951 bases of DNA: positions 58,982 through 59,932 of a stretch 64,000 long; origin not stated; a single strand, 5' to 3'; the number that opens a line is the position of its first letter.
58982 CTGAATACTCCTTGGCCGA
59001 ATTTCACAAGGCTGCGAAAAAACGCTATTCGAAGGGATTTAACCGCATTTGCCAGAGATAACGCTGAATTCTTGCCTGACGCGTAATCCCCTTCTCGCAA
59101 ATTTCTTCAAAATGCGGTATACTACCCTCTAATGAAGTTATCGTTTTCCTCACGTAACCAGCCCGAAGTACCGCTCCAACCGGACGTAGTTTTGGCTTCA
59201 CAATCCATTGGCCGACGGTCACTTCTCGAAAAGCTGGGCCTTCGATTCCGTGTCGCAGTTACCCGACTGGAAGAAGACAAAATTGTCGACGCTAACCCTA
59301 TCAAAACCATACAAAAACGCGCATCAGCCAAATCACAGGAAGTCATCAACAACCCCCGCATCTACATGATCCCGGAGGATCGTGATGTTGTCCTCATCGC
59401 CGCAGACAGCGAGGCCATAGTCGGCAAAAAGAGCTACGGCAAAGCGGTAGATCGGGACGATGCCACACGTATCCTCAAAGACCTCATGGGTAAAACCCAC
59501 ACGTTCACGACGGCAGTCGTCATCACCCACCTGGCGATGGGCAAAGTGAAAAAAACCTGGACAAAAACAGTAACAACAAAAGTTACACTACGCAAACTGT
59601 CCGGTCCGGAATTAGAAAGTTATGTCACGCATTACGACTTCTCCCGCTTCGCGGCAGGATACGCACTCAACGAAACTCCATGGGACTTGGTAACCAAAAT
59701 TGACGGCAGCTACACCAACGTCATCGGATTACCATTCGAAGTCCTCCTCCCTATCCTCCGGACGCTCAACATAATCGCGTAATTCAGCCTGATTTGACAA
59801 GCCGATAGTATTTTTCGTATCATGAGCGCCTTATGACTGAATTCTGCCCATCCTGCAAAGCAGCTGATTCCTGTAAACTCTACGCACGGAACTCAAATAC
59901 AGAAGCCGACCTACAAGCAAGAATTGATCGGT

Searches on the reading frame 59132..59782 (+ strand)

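Call 93: search_protein_families(library=pfam, proteins=[window:59132-59782:+], max_evalue=0.00001)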
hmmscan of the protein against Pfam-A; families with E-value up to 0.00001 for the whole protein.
window:59132-59782:+ (216 aa): 1 family
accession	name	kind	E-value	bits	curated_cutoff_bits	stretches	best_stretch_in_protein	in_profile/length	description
PF02545.19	Maf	-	2.8e-38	131.9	27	1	19-211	2-186/187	Maf-like protein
